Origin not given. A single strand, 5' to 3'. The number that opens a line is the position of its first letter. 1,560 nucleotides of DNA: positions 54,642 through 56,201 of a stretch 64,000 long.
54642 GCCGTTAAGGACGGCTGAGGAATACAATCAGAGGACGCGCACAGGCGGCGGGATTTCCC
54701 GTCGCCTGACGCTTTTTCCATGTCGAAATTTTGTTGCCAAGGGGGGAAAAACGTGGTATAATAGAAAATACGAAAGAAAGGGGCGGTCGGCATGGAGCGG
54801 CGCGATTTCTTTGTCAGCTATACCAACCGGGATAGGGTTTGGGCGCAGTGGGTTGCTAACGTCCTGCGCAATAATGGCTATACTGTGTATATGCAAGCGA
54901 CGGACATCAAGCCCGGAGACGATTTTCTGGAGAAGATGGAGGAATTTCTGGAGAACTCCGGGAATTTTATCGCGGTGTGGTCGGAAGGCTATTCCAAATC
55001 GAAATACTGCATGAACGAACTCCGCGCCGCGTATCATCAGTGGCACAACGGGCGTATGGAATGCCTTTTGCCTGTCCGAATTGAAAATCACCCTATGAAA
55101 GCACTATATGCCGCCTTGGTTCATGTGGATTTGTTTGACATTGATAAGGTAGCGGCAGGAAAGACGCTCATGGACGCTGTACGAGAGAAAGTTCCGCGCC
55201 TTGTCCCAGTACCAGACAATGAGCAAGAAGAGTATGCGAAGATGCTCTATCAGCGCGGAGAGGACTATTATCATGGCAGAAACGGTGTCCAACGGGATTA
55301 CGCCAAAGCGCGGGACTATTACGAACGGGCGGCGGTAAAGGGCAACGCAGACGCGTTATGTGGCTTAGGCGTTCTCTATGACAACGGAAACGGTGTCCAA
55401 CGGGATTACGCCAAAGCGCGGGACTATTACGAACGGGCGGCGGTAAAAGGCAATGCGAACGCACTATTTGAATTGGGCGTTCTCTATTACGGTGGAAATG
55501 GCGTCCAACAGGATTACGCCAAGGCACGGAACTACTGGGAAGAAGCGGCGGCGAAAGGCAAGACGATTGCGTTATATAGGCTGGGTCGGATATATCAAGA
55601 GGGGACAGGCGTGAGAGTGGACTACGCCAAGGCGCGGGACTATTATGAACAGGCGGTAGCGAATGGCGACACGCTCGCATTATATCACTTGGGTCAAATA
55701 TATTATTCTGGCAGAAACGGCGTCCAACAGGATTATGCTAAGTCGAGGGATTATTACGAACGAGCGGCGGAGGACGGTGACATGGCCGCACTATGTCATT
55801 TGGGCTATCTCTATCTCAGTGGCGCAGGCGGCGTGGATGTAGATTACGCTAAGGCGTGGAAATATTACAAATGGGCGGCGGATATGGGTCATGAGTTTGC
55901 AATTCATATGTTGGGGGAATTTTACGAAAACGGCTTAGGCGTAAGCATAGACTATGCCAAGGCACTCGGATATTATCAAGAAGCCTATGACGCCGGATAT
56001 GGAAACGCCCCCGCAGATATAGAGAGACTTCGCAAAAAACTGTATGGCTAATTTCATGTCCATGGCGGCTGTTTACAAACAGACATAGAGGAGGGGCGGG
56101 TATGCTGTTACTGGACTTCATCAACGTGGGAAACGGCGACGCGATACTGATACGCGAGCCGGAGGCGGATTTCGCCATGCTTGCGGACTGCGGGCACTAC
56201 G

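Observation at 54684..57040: Lower-GC TIR-Sel1-repeat gene with its own promoter, directly followed by a ComEC-type MBL-fold hydrolase: candidate NADase/defence-like two-gene module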

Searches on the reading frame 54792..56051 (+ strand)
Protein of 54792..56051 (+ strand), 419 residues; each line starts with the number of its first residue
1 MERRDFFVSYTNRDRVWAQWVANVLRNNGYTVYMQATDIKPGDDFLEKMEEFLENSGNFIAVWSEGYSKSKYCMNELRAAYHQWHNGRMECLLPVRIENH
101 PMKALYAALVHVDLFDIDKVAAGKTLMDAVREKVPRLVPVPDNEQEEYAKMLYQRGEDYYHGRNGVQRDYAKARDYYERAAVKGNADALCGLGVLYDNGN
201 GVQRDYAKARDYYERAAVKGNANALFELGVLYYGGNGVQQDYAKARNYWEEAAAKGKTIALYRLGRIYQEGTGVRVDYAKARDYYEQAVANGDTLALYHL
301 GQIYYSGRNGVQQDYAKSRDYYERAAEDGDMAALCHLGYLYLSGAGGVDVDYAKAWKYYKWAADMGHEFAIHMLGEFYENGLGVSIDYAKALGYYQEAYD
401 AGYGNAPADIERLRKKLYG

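Call 3: search_protein_families(library=pfam, proteins=[window:54792-56051:+], max_evalue=0.01)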
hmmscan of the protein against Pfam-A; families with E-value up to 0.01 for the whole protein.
window:54792-56051:+ (419 aa): 7 families
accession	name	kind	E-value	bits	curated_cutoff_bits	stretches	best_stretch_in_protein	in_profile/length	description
PF08238.18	Sel1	-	3.8e-51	170.1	30.7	7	260-293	3-36/36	Sel1 repeat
PF13676.11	TIR_2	-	1.7e-29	103.2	28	1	6-117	1-111/122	TIR domain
PF13432.12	TPR_16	-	3.3e-08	34.2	32.7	1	277-327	12-59/65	Tetratricopeptide repeat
PF01582.25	TIR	-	1.3e-07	32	21.3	1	12-98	13-97/179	TIR domain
PF13174.12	TPR_6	-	1.5e-07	32.1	26.3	0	260-290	2-28/33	Tetratricopeptide repeat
PF13428.12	TPR_14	-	4.7e-05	24.1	23.5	0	167-191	14-40/44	Tetratricopeptide repeat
PF13176.12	TPR_7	-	0.00071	19.9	27.9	0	260-292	1-31/36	Tetratricopeptide repeat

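Call 4: search_protein_families(library=padloc, proteins=[window:54792-56051:+], max_evalue=0.1)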
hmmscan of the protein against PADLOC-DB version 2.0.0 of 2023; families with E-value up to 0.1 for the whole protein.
window:54792-56051:+ (419 aa): 12 families
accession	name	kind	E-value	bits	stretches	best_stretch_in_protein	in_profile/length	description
PDLC02421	Aga_TIR-PNTD1-PNTD2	-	5.6e-11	40.2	1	1-113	1-116/430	Class I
PDLC02403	Aga_TIR-PNTD1-PNTD2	-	7.4e-10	36.4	1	7-109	6-111/443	Class I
PDLC05062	PDC-S66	-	9.4e-08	29.8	1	3-95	148-240/282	-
PDLC02012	SAVED5--SAVED_TIR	-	5.6e-07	27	1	5-97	15-108/404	-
PDLC00284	PtuA1|PtuA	-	9.4e-07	26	1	250-289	13-52/545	AAA ATPase domain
PDLC03957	bSEFIR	-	2.7e-05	22.2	1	4-69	39-107/412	-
PDLC00434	ThsB1|ThsB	-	0.00056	17.1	1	3-82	138-218/396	TIR-like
PDLC03825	spbK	-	0.0023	15.4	1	53-80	204-231/308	-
PDLC02416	Aga_REase-TIR-PNTD1-PNTD2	-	0.0023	14.7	1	11-114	163-263/572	Class I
PDLC00436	ThsB1|ThsB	-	0.0051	14.3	1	5-84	37-120/183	TIR-like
PDLC02400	Aga_TIR-PNTD1-PNTD2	-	0.0061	12.9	1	6-105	190-292/639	Class I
PDLC02962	RT-TIR_XII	-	0.034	11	1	22-83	365-426/478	single gene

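Call 5: search_protein_families(library=ncbifam, proteins=[window:54792-56051:+], max_evalue=0.01)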
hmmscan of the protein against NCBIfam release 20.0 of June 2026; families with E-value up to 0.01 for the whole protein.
window:54792-56051:+ (419 aa): 7 families
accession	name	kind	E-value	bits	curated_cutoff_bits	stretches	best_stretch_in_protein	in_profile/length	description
NF033786.1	phenyl_MerG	equivalog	7.6e-20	71.8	350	2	282-394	53-172/217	phenylmercury resistance protein MerG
NF047621.1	FlgprotMotXVib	equivalog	2.7e-16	59.7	330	4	166-245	88-167/211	flagellar protein MotX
NF038194.1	AlgK_TPR_lipo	equivalog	2.2e-11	43.1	700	3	219-314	295-388/448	alginate biosynthesis TPR repeat lipoprotein AlgK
NF045484.1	TransRegExoR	equivalog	3.4e-07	29.8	450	1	199-275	137-215/267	exopolysaccharide production regulator ExoR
NF042941.1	Retron_TIR_antiphage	equivalog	2.2e-06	26.7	600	1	3-96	339-432/464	TIR domain-containing anti-phage reverse transcriptase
NF058526.1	Thoeris_type3_ThcB4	equivalog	1.7e-05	23.8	220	1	3-81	127-206/375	Thoeris type III anti-phage system protein ThcB4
NF040588.1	FxsC_Nterm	equivalog_domain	0.0035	17.3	130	1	34-111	50-133/182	TIR-like protein FxsC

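Call 9: find_homologous_proteins(query=window:54792-56051:+, max_evalue=0.00001)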
Query window:54792-56051:+ (419 aa): 300 proteins with E <= 0.00001 among 8000 candidates; the best 120 are listed.
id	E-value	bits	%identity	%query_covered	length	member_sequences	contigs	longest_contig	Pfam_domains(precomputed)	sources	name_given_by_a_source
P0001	4.3e-283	956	100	100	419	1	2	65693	PF01582.26,PF13432.13,PF13676.12,PF08238.19,PF13174.13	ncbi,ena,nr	ncbi:MAG: toll/interleukin-1 receptor domain-containing protein [Oscillibacter sp.]|nr:toll/interleu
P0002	1.9e-127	444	60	79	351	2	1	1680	PF01582.26,PF13676.12,PF08238.19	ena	-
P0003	3.7e-126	439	50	100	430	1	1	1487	PF13176.13,PF13432.13,PF13676.12,PF08238.19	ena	-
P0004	8.2e-126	438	60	79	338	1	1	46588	PF01582.26,PF13176.13,PF23310.2,PF13432.13,PF13676.12,PF08238.19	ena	-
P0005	8.2e-126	438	53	100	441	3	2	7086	PF25062.2,PF01582.26,PF13176.13,PF13432.13,PF13676.12,PF08238.19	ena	-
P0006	1.2e-125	438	61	81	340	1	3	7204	PF01582.26,PF13176.13,PF13432.13,PF13428.13,PF13676.12,PF08238.19,PF13174.13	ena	-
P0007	1.5e-117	411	59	78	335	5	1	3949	PF01582.26,PF13432.13,PF13676.12,PF08238.19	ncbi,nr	ncbi:MAG: toll/interleukin-1 receptor domain-containing protein [Oscillospiraceae bacterium]|nr:toll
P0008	6.7e-115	402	60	70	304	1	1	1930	PF01582.26,PF13676.12,PF08238.19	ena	-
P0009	1.6e-109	385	52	90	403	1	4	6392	PF25062.2,PF01582.26,PF13676.12,PF08238.19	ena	-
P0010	1.5e-103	365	57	69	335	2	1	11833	PF13676.12,PF08238.19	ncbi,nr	ncbi:MAG: toll/interleukin-1 receptor domain-containing protein [Oscillibacter sp.]|nr:toll/interleu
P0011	2.8e-103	364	64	61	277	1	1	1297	PF01582.26,PF13676.12,PF08238.19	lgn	-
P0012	2.0e-100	355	59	69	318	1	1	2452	PF01582.26,PF13676.12,PF08238.19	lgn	-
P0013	2.7e-100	354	61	64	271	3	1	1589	PF01582.26,PF13432.13,PF13676.12,PF08238.19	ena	-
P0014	1.5e-94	335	53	72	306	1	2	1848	PF01582.26,PF13676.12,PF08238.19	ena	-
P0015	8.6e-93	329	42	70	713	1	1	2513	PF07714.24,PF00069.32,PF08238.19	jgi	jgi:TPR repeat protein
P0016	9.0e-93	329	49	69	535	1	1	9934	PF22798.3,PF08238.19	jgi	jgi:hypothetical protein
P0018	1.8e-89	319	48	61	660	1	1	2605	PF13424.13,PF13676.12,PF08238.19,PF07719.24,PF20308.5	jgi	jgi:TPR repeat protein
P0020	1.7e-87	312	49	62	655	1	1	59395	PF00656.28,PF08238.19,PF07719.24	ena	-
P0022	2.3e-86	308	39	60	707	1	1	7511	PF08238.19,PF20308.5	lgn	-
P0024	1.9e-85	305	65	52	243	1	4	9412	PF01582.26,PF13676.12,PF08238.19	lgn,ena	-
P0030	5.6e-80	287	57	60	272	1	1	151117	PF01582.26,PF13676.12,PF08238.19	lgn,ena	-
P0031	2.6e-79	285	51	57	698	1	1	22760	PF13676.12,PF08238.19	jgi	jgi:TPR repeat protein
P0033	2.3e-76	275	60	52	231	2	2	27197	PF01582.26,PF13676.12,PF08238.19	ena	-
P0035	7.8e-75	270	53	61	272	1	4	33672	PF13676.12,PF08238.19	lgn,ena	-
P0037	6.1e-72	261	49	59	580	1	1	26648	PF17866.9,PF00004.36,PF08238.19,PF07719.24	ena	-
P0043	1.6e-67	246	52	55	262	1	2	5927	PF13676.12,PF08238.19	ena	-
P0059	2.8e-52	196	50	44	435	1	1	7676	PF13676.12,PF08238.19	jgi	jgi:uncharacterized protein YdaT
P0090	3.5e-40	156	40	59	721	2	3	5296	PF13365.13,PF08238.19,PF00089.33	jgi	-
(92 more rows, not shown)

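Call 10: find_encoding_contigs(protein=P0004, flank=6000, max_places=3)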
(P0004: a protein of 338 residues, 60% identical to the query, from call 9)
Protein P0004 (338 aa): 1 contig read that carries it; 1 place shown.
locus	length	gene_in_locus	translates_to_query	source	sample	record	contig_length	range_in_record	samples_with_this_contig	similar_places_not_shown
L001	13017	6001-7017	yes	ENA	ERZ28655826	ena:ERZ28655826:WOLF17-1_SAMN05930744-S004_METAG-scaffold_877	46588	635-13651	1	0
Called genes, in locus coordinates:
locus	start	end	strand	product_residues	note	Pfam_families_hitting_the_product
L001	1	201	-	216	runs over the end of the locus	PF13346:ABC2_membrane_5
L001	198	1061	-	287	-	PF00005:ABC_tran, PF13401:AAA_22 (weak), PF13304:AAA_21 (faint)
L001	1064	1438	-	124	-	PF00392:GntR, PF13730:HTH_36 (weak)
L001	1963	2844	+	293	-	PF14200:RicinB_lectin_2, PF00652:Ricin_B_lectin, PF14200:RicinB_lectin_2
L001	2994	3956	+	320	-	PF00497:SBP_bac_3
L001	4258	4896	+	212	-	PF00528:BPD_transp_1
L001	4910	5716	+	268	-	PF02463:SMC_N (weak), PF00005:ABC_tran, PF13304:AAA_21 (weak)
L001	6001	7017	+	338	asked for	PF01582:TIR (faint), PF13676:TIR_2, PF13432:TPR_16 (faint), PF23310:TPR_27 (faint), PF08238:Sel1, PF13176:TPR_7 (faint), PF08238:Sel1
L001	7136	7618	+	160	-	-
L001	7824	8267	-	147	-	PF01220:DHquinase_II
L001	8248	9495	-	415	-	PF08501:Shikimate_dh_N, PF01202:SKI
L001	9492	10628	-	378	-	PF01817:CM_2, PF00800:PDT, PF01842:ACT (weak)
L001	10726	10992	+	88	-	PF04014:MazE_antitoxin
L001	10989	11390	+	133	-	PF10130:PIN_2 (faint), PF13470:PIN_3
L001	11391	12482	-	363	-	PF01420:Methylase_S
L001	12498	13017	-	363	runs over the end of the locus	PF01264:Chorismate_synt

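Call 11: find_encoding_contigs(protein=P0030, flank=6000, max_places=3)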
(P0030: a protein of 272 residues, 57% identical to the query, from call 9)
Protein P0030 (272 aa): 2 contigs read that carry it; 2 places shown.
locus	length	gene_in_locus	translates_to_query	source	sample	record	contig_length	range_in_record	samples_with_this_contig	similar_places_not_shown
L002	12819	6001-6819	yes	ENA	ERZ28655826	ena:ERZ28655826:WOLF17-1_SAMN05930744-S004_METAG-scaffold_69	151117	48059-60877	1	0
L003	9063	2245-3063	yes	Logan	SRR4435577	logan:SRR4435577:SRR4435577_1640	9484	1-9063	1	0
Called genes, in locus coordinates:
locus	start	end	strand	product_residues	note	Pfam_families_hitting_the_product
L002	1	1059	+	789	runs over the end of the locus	PF02574:S-methyl_trans, PF00809:Pterin_bind, PF02607:B12-binding_2, PF02310:B12-binding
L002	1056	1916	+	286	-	PF02219:MTHFR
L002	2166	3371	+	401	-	PF00350:Dynamin_N (faint), PF01926:MMR_HSR1, PF02421:FeoB_N (faint), PF00009:GTP_EFTU, PF18128:HydF_dimer, PF18133:HydF_tetramer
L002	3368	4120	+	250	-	PF00528:BPD_transp_1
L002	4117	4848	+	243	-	PF00005:ABC_tran, PF13304:AAA_21 (faint)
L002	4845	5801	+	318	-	PF12974:Phosphonate-bd (weak), PF09084:NMT1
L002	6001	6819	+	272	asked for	PF13676:TIR_2, PF01582:TIR (weak), PF08238:Sel1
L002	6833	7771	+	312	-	PF00753:Lactamase_B (faint)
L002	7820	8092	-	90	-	-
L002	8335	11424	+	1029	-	PF08447:PAS_3, PF00512:HisKA, PF02518:HATPase_c, PF00072:Response_reg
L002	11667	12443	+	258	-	PF03372:Exo_endo_phos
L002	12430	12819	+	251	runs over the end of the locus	PF01643:Acyl-ACP_TE, PF20791:Acyl-ACP_TE_C (faint)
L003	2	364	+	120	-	?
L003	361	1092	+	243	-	PF00005:ABC_tran, PF13304:AAA_21 (faint)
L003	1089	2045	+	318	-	PF12974:Phosphonate-bd (weak), PF09084:NMT1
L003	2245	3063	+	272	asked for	PF13676:TIR_2, PF01582:TIR (weak), PF08238:Sel1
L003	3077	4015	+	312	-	PF00753:Lactamase_B (faint)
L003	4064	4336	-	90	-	-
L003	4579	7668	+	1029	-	PF08447:PAS_3, PF00512:HisKA, PF02518:HATPase_c, PF00072:Response_reg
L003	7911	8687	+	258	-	PF03372:Exo_endo_phos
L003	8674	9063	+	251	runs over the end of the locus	PF01643:Acyl-ACP_TE, PF20791:Acyl-ACP_TE_C (faint)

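Call 12: find_encoding_contigs(protein=P0033, flank=6000, max_places=3)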
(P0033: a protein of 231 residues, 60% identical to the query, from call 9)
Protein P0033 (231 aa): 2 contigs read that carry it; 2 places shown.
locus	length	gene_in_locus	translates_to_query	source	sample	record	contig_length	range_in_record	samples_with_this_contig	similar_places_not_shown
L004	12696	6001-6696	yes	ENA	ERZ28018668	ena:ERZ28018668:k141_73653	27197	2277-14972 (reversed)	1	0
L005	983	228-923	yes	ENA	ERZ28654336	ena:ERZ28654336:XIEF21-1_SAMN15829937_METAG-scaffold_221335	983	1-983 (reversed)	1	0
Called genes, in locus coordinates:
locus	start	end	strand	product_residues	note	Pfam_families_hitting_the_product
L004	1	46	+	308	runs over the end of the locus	PF25025:EF-Ts_N, PF00889:EF_TS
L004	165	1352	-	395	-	-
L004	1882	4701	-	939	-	-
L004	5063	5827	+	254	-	-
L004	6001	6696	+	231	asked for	PF01582:TIR, PF13676:TIR_2, PF08238:Sel1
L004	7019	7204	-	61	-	-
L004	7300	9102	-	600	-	PF07973:tRNA_SAD, PF00587:tRNA-synt_2b, PF03129:HGTP_anticodon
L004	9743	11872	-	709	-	PF00395:SLH (weak), PF13539:Peptidase_M15_4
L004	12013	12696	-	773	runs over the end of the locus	PF23139:OB_YrrC, PF14490:HHH_RecD2, PF13086:AAA_11 (faint), PF13245:AAA_19, PF13604:AAA_30, PF01443:Viral_helicase1 (faint), PF18335:SH3_13, PF13538:UvrD_C_2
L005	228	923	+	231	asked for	PF01582:TIR, PF13676:TIR_2, PF08238:Sel1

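Call 14: find_encoding_contigs(protein=P0035, flank=6000, max_places=4)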
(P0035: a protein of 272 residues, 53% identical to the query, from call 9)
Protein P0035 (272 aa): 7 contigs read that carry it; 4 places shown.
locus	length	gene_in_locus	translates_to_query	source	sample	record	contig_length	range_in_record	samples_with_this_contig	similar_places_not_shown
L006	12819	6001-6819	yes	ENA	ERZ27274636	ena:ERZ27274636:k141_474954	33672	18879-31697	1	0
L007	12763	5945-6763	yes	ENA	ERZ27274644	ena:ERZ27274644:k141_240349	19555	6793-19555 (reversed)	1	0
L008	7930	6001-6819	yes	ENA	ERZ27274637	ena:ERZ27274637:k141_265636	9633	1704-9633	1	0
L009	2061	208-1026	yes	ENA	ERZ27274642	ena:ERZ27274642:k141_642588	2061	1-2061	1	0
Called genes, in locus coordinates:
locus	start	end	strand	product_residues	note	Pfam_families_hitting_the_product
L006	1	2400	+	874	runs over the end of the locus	PF04230:PS_pyruv_trans, PF13183:Fer4_8 (faint), PF00037:Fer4 (faint), PF13187:Fer4_9, PF12838:Fer4_7, PF12837:Fer4_6 (weak), PF04422:FrhB_FdhB_N (weak), PF04432:FrhB_FdhB_C, +1 more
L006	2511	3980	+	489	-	PF00395:SLH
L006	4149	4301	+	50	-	PF13165:SCIFF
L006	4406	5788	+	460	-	PF13353:Fer4_12, PF04055:Radical_SAM, PF13186:SPASM (faint)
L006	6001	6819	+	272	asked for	PF13676:TIR_2, PF08238:Sel1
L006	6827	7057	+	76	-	-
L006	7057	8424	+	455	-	PF01276:OKR_DC_1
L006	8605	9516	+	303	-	-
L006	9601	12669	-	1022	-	PF00873:ACR_tran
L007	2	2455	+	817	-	?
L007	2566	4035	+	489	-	PF00395:SLH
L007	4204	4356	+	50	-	PF13165:SCIFF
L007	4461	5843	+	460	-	PF13353:Fer4_12, PF04055:Radical_SAM, PF13186:SPASM (faint)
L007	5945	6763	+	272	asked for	PF13676:TIR_2, PF08238:Sel1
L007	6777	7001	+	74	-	-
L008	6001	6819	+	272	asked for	PF13676:TIR_2, PF08238:Sel1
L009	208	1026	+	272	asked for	PF13676:TIR_2, PF08238:Sel1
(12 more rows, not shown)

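Call 15: find_encoding_contigs(protein=P0010, flank=6000, max_places=3)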
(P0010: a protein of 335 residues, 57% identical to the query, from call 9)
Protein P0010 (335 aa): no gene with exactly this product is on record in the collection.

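Call 16: find_encoding_contigs(protein=P0024, flank=6000, max_places=4)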
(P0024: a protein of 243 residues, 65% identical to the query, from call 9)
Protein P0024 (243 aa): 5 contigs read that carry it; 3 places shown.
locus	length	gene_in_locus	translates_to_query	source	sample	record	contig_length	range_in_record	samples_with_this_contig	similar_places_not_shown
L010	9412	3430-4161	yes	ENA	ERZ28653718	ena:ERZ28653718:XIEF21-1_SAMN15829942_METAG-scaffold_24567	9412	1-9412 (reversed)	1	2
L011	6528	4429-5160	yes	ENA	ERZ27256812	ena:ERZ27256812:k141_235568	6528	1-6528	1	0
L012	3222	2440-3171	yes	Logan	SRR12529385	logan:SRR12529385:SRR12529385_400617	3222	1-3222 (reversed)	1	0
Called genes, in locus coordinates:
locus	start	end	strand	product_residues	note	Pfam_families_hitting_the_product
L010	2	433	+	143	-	?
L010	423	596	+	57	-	-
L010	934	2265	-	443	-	PF13203:DUF2201_N, PF09967:DUF2201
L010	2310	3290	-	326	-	PF13306:LRR_5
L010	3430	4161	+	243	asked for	PF01582:TIR, PF13676:TIR_2, PF08238:Sel1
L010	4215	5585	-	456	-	PF00285:Citrate_synt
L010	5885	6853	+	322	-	PF01207:Dus, PF01680:SOR_SNZ (faint)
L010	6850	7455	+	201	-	PF07638:Sigma70_ECF (weak), PF04542:Sigma70_r2, PF08281:Sigma70_r4_2, PF04545:Sigma70_r4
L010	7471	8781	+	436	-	PF13490:zf-HC2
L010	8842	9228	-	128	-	PF07784:DUF1622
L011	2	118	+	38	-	?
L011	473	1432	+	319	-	PF02195:ParB_N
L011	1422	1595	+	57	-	-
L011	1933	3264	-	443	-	PF13203:DUF2201_N, PF09967:DUF2201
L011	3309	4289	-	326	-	PF13306:LRR_5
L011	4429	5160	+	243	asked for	PF01582:TIR, PF13676:TIR_2, PF08238:Sel1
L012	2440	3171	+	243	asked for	PF01582:TIR, PF13676:TIR_2, PF08238:Sel1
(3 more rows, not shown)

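Call 27: find_encoding_contigs(protein=P0005, flank=6000, max_places=3)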
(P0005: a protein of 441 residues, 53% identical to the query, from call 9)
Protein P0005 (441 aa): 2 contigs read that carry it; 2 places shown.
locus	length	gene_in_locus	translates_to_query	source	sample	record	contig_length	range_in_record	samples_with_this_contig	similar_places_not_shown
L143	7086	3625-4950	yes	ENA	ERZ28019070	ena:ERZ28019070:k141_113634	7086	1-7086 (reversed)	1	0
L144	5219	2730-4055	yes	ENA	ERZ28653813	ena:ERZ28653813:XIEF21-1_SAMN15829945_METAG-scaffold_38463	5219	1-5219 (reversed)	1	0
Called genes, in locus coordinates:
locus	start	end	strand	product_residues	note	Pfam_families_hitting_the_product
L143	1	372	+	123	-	?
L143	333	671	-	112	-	-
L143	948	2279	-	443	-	PF13203:DUF2201_N, PF09967:DUF2201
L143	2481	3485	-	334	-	PF13306:LRR_5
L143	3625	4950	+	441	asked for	PF01582:TIR (weak), PF13676:TIR_2, PF13176:TPR_7 (faint), PF08238:Sel1 (weak), PF13432:TPR_16 (faint), PF25062:ARM_TT21_N (faint), PF08238:Sel1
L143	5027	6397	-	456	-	PF00285:Citrate_synt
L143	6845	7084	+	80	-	?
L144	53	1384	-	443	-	PF13203:DUF2201_N, PF09967:DUF2201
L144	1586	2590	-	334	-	PF13306:LRR_5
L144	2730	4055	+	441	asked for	PF01582:TIR (weak), PF13676:TIR_2, PF13176:TPR_7 (faint), PF08238:Sel1 (weak), PF13432:TPR_16 (faint), PF25062:ARM_TT21_N (faint), PF08238:Sel1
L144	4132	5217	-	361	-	?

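Call 28: find_encoding_contigs(protein=P0006, flank=6000, max_places=3)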
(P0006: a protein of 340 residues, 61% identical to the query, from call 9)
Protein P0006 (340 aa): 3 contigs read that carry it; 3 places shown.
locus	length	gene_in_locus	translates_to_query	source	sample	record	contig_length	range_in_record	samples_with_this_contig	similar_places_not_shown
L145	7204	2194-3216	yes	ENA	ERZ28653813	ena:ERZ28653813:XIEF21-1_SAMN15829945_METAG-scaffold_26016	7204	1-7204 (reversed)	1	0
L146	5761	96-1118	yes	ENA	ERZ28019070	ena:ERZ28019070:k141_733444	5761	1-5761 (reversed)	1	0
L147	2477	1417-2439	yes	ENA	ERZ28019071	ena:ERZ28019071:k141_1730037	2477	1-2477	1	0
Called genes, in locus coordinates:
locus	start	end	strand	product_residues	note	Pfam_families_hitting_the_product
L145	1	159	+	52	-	?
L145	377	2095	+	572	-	PF08323:Glyco_transf_5, PF00534:Glycos_transf_1, PF13692:Glyco_trans_1_4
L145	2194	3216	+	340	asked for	PF01582:TIR (weak), PF13676:TIR_2, PF13432:TPR_16 (faint), PF13428:TPR_14 (faint), PF08238:Sel1 (weak), PF13174:TPR_6 (faint), PF13176:TPR_7 (faint), PF08238:Sel1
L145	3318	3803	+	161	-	-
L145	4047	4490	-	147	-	PF01220:DHquinase_II, PF13407:Peripla_BP_4 (weak)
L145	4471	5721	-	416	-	PF08501:Shikimate_dh_N, PF01202:SKI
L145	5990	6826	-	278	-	PF03446:NAD_binding_2 (weak), PF02153:PDH_N, PF20463:PDH_C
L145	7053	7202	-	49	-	?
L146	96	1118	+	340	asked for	PF01582:TIR (weak), PF13676:TIR_2, PF13432:TPR_16 (faint), PF13428:TPR_14 (faint), PF08238:Sel1 (weak), PF13174:TPR_6 (faint), PF13176:TPR_7 (faint), PF08238:Sel1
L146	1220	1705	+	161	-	-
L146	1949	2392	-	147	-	PF01220:DHquinase_II, PF13407:Peripla_BP_4 (weak)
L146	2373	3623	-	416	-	PF08501:Shikimate_dh_N, PF01202:SKI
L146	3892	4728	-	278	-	PF03446:NAD_binding_2 (weak), PF02153:PDH_N, PF20463:PDH_C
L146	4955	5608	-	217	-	PF00882:Zn_dep_PLPC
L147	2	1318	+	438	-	?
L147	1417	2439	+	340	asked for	PF01582:TIR (weak), PF13676:TIR_2, PF13432:TPR_16 (faint), PF13428:TPR_14 (faint), PF08238:Sel1 (weak), PF13174:TPR_6 (faint), PF13176:TPR_7 (faint), PF08238:Sel1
